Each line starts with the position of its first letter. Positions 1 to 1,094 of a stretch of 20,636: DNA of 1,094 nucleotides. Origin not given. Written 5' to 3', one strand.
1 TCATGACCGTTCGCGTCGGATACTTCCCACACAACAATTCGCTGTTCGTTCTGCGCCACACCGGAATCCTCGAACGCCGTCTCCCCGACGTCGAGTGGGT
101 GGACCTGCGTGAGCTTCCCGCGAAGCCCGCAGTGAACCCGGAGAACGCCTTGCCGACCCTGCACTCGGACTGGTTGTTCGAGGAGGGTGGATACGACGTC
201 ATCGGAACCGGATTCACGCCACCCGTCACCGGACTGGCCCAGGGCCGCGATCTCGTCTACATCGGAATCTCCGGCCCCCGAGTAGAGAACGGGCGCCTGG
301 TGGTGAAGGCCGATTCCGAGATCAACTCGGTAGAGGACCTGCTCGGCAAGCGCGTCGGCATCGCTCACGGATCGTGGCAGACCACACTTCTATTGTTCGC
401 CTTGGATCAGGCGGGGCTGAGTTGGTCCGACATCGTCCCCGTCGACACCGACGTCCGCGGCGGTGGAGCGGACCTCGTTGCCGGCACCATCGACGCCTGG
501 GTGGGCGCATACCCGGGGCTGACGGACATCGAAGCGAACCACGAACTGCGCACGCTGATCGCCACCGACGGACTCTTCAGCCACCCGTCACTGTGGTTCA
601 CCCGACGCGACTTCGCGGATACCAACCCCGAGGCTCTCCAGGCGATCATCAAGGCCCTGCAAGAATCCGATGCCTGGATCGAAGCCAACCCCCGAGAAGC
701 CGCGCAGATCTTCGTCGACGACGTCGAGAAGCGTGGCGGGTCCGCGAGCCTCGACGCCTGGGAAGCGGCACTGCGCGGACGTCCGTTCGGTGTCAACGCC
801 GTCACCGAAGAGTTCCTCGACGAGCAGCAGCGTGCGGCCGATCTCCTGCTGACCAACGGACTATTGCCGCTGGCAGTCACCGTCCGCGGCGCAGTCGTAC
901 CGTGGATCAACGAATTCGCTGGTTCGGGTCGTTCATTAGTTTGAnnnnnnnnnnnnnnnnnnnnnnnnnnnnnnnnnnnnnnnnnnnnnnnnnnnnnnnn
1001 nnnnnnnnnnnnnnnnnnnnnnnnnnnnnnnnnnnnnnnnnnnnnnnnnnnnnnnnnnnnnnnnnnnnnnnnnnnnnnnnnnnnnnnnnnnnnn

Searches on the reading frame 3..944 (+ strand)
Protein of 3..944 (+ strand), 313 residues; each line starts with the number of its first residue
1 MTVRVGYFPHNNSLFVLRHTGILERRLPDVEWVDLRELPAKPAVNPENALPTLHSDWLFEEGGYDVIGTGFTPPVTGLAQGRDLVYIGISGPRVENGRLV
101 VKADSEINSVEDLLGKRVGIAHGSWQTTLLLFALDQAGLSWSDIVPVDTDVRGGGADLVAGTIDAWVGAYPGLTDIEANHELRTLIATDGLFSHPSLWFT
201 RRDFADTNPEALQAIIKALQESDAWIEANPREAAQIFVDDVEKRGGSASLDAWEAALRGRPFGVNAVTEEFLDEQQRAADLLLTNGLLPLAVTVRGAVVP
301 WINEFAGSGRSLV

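Call 31: search_protein_families(library=pfam, proteins=[window:3-944:+], max_evalue=0.1)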
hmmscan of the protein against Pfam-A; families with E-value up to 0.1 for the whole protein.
window:3-944:+ (313 aa): 3 families
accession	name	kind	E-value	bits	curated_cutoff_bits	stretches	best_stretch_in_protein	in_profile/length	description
PF09084.16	NMT1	-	3e-17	63.7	20.5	1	97-233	75-216/216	NMT1/THI5 like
PF13379.11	NMT1_2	-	6.7e-06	26.5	24.7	1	117-235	125-249/252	NMT1-like family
PF12974.12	Phosphonate-bd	-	4.8e-05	23.3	27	1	93-222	83-219/242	ABC transporter, phosphonate, periplasmic substrate-binding protein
